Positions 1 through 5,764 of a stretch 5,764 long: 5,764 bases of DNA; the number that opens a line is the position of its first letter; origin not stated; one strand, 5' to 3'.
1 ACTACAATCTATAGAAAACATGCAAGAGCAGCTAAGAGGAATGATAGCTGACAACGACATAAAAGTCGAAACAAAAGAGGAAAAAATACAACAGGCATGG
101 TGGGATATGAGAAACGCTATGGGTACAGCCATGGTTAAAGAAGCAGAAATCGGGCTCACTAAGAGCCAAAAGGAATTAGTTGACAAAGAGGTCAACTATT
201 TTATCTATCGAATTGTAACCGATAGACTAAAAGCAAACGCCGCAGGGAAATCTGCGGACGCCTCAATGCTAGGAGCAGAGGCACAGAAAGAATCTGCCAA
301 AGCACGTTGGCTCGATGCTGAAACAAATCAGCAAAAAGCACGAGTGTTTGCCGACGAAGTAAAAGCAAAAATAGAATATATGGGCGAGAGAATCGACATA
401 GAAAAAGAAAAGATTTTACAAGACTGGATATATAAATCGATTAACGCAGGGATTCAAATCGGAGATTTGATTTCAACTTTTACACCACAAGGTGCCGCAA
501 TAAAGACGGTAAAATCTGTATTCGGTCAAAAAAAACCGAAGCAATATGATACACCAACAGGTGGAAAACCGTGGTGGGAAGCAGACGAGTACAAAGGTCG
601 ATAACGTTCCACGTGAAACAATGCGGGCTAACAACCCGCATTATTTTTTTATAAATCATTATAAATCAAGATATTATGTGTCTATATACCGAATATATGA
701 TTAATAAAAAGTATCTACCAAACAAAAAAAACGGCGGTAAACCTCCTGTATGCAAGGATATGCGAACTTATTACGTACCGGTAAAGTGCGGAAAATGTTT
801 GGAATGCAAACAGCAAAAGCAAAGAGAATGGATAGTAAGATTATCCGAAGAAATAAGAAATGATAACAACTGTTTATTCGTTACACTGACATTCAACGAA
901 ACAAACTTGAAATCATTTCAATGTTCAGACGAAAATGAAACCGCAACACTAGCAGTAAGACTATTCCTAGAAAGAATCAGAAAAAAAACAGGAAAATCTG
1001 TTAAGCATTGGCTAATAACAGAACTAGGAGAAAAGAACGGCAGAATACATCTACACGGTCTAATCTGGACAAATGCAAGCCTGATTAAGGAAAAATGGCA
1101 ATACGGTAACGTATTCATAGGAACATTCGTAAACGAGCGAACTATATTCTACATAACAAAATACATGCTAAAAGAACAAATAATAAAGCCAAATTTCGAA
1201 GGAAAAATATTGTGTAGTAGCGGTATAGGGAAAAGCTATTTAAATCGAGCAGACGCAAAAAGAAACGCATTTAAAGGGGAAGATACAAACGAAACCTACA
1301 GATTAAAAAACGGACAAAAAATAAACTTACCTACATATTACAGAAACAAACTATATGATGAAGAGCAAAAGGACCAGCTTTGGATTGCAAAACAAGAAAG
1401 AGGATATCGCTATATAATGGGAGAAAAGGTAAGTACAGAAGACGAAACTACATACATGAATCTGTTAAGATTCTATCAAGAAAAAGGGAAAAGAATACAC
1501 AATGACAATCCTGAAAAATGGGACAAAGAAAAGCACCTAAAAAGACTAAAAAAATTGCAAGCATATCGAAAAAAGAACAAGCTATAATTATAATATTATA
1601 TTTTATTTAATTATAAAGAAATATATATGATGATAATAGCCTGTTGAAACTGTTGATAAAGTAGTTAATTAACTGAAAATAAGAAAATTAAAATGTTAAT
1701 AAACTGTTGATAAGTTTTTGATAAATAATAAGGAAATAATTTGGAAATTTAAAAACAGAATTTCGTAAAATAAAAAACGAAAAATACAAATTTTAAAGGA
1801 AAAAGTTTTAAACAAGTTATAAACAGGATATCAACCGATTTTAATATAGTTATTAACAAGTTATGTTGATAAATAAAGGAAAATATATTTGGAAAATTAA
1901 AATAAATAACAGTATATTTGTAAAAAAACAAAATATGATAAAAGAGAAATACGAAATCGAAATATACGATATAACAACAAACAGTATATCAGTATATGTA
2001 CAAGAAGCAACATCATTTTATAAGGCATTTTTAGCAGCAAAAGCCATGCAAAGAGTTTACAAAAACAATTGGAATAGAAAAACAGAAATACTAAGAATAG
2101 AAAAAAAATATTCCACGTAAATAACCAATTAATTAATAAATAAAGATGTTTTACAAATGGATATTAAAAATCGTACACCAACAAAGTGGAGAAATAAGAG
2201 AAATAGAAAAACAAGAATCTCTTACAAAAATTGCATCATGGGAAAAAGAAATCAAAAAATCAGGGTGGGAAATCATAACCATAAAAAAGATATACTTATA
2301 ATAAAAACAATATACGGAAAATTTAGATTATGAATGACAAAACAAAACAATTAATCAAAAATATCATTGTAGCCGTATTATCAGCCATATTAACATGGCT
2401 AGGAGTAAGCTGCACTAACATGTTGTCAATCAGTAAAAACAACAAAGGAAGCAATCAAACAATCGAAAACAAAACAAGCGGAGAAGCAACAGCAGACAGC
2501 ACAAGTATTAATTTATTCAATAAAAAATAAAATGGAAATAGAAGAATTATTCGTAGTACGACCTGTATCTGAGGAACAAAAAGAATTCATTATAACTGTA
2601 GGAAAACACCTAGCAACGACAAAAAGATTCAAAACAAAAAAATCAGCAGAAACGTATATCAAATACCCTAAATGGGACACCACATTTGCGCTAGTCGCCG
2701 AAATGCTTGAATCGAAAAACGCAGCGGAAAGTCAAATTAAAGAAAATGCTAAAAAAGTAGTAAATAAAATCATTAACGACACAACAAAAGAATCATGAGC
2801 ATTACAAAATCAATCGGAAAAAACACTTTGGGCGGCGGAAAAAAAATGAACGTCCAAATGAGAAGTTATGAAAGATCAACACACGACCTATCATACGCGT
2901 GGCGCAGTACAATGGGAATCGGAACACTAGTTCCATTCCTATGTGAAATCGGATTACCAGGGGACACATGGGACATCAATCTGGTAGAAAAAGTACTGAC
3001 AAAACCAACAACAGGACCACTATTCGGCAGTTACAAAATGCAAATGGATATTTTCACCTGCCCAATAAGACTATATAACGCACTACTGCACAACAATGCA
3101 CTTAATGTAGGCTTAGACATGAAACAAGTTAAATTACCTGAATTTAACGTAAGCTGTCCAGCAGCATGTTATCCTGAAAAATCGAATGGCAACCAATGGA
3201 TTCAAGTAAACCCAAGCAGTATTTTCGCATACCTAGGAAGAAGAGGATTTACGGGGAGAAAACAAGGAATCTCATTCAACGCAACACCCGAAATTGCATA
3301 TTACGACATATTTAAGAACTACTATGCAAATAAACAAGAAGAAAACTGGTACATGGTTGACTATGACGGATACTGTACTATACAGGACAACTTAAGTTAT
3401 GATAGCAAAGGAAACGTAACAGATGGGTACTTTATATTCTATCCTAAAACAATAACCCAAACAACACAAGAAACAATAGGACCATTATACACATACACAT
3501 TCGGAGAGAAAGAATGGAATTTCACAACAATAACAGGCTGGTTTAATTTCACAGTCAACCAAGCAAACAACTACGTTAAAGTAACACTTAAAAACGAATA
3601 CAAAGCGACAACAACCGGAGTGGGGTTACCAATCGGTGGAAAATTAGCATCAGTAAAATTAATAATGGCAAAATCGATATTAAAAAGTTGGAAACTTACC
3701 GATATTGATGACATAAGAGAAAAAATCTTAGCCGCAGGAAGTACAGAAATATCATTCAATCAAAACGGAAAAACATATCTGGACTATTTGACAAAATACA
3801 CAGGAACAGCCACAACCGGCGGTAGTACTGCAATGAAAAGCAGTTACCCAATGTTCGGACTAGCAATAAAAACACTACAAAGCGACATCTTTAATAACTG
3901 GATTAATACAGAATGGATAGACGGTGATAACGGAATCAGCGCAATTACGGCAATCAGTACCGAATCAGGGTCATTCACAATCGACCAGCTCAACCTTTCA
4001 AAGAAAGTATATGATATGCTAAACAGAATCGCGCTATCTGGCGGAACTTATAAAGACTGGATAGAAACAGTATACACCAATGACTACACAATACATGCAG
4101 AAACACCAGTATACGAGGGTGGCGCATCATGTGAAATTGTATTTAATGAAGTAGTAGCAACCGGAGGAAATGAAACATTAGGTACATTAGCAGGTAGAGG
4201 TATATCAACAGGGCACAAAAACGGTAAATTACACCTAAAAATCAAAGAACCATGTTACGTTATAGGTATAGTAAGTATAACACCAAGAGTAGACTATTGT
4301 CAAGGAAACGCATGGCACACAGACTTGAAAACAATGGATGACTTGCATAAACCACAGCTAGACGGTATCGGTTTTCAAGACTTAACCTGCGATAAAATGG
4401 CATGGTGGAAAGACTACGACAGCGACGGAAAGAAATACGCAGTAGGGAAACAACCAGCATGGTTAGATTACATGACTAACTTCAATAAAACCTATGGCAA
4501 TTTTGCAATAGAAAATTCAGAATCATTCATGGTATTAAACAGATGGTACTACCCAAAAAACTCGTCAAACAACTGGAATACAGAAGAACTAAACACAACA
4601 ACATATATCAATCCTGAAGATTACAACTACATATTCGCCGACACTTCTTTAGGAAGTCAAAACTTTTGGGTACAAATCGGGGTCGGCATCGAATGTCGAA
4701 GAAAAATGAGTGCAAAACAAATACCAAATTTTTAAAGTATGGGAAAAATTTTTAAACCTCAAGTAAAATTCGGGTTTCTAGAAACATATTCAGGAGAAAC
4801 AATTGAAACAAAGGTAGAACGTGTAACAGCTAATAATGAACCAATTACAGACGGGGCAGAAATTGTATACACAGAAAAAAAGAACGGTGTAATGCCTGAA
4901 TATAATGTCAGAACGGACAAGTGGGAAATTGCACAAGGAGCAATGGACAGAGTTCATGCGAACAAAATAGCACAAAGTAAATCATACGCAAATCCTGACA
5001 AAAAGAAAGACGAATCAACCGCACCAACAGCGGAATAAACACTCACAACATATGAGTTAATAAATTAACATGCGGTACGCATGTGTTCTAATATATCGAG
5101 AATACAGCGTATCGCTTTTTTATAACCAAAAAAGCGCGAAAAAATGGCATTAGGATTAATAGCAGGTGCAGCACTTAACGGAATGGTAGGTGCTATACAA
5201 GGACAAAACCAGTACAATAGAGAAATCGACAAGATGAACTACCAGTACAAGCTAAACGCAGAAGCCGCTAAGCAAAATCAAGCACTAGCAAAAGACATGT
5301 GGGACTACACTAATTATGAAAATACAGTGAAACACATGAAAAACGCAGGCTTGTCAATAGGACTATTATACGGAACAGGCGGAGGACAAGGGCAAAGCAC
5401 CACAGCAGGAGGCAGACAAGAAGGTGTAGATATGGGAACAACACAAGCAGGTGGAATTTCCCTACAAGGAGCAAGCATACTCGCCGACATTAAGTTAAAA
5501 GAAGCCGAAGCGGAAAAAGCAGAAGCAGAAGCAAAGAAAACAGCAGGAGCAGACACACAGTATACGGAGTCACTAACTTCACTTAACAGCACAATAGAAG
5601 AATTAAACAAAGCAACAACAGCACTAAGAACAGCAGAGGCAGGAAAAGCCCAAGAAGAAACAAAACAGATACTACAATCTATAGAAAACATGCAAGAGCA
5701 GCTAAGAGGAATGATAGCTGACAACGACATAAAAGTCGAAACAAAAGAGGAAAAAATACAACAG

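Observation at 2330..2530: p66: small signal-anchor/lipoprotein-like protein in the structural operon, a candidate single-gene lysis protein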

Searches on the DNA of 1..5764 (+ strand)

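Call 6: search_dna_similar(query=window:1-5764:+, collection=phages, mode=near)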
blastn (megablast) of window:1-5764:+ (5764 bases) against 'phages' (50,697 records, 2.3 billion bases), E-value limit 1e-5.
Records with a match: 6; places in all: 6; records where one place covers at least 80% of the query: 0.
Best place of each record, by identity: 80-90% 3; 60-80% 3.
By first word of the organism name: Microvirus 3; Dulem 3.
By host as written in the record: Homo sapiens 3; Varecia variegata 2; Eulemur coronatus 1.
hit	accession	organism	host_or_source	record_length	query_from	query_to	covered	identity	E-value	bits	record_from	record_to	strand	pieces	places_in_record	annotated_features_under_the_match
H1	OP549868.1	Microvirus sp.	Homo sapiens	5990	3856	4153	5%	75.8%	3e-30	141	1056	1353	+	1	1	major capsid protein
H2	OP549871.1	Microvirus sp.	Homo sapiens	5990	3856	4153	5%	75.8%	3e-30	141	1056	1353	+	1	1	major capsid protein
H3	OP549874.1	Microvirus sp.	Homo sapiens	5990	3856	4153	5%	75.8%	3e-30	141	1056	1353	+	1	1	major capsid protein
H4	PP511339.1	Dulem virus 218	Eulemur coronatus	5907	1281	1354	1%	89.2%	1e-15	94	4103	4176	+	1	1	replication initiator protein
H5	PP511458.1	Dulem virus 218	Varecia variegata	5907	1281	1354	1%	89.2%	1e-15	94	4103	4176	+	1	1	replication initiator protein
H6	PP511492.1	Dulem virus 218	Varecia variegata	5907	1281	1354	1%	89.2%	1e-15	94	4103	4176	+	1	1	replication initiator protein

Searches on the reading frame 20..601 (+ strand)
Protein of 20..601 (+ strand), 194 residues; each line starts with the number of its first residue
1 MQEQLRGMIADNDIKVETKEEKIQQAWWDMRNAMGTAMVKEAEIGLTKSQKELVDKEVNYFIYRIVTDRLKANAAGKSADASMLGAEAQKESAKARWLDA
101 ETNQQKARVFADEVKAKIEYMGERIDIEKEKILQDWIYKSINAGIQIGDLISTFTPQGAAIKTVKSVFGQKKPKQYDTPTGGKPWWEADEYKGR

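Call 4: search_protein_families(library=pfam, proteins=[window:20-601:+], max_evalue=0.1)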
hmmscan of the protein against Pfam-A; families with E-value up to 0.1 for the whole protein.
window:20-601:+ (194 aa): 2 families
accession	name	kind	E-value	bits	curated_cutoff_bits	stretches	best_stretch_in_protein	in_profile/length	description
PF17370.7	DUF5392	-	0.057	14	25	0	19-70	56-103/139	Family of unknown function (DUF5392)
PF17363.7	DUF5388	-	0.086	13.7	26.1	0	31-67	14-46/64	Family of unknown function (DUF5388)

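Call 5: search_protein_families(library=phrogs, proteins=[window:20-601:+], max_evalue=0.1)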
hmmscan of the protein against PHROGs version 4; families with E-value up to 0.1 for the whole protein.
window:20-601:+ (194 aa): 1 family
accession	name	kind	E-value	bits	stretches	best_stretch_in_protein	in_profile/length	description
phrog_3993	-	unknown function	0.03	15.3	1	96-181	95-182/195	-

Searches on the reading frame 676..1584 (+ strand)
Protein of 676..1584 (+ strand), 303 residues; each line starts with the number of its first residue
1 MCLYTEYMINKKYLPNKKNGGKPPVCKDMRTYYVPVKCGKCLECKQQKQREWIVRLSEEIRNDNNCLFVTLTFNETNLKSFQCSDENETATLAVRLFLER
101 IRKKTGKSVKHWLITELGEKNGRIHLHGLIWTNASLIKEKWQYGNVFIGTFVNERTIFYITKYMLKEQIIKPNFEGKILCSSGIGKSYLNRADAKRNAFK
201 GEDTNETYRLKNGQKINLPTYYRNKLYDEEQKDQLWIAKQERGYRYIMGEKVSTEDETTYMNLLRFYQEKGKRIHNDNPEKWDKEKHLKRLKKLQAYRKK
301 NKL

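Call 4: search_protein_families(library=pfam, proteins=[window:676-1584:+], max_evalue=0.1)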
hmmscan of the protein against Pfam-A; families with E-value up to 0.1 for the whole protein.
window:676-1584:+ (303 aa): 3 families
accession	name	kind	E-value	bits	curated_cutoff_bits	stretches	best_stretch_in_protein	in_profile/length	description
PF23343.2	REP_ORF2-G2P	-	1.2e-12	48.4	27.8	1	67-167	2-98/99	Replication-associated protein ORF2/G2P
PF14117.11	DUF4287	-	0.026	15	27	1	98-113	6-21/60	Domain of unknown function (DUF4287)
PF14319.11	Zn_Tnp_IS91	-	0.059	13.8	26.3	0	25-62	40-80/90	Transposase zinc-binding domain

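Call 5: search_protein_families(library=phrogs, proteins=[window:676-1584:+], max_evalue=0.1)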
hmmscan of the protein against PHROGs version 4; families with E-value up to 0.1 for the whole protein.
window:676-1584:+ (303 aa): 3 families
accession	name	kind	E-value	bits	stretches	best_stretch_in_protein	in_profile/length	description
phrog_942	-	DNA, RNA and nucleotide metabolism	5.3e-33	116.1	1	24-292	77-366/501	replication initiation protein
phrog_29197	-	unknown function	2.7e-14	54.5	1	27-138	53-175/187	-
phrog_19040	-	unknown function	0.068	14.8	0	230-281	18-66/94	-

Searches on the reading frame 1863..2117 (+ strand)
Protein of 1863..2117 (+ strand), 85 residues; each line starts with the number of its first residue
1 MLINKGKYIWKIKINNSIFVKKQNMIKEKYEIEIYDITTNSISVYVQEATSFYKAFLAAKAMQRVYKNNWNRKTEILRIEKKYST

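Call 4: search_protein_families(library=pfam, proteins=[window:1863-2117:+], max_evalue=0.1)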
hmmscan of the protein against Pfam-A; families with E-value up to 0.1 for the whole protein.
window:1863-2117:+ (85 aa): 0 families

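Call 5: search_protein_families(library=phrogs, proteins=[window:1863-2117:+], max_evalue=0.1)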
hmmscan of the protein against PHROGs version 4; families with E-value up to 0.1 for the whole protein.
window:1863-2117:+ (85 aa): 1 family
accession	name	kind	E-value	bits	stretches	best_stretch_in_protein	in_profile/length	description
phrog_34937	-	unknown function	0.053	14.8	1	5-69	30-87/111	-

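Call 70: search_protein_families(library=ncbifam, proteins=[window:1863-2117:+], max_evalue=1)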
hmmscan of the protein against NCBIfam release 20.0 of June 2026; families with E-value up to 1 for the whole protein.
window:1863-2117:+ (85 aa): 1 family
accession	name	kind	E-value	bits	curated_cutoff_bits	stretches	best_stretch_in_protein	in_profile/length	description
NF011705.0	PRK15126.1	equivalog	0.0098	15.2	336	1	25-75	51-101/272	HMP-PP phosphatase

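Call 71: search_protein_families(library=padloc, proteins=[window:1863-2117:+], max_evalue=1)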
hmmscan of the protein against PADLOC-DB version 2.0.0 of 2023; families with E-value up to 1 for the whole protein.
window:1863-2117:+ (85 aa): 0 families

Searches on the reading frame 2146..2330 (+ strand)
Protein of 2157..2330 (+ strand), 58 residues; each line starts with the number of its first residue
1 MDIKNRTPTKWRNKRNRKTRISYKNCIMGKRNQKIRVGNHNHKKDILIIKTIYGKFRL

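Call 4: search_protein_families(library=pfam, proteins=[window:2157-2330:+, window:2146-2298:+], max_evalue=0.1)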
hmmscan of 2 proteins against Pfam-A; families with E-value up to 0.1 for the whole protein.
window:2157-2330:+ (58 aa): 0 families

window:2146-2298:+ (51 aa): 0 families

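Call 5: search_protein_families(library=phrogs, proteins=[window:2157-2330:+, window:2146-2298:+], max_evalue=0.1)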
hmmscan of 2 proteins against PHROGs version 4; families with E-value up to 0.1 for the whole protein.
window:2157-2330:+ (58 aa): 1 family
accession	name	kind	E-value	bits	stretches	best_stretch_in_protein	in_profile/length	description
phrog_28226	-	unknown function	0.099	13.8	0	20-48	3-31/71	-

window:2146-2298:+ (51 aa): 0 families

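Call 70: search_protein_families(library=ncbifam, proteins=[window:2146-2298:+], max_evalue=1)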
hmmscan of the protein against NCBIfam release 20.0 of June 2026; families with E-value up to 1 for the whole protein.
window:2146-2298:+ (51 aa): 0 families

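Call 71: search_protein_families(library=padloc, proteins=[window:2146-2298:+], max_evalue=1)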
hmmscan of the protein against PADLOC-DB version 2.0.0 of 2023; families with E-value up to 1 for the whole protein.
window:2146-2298:+ (51 aa): 0 families
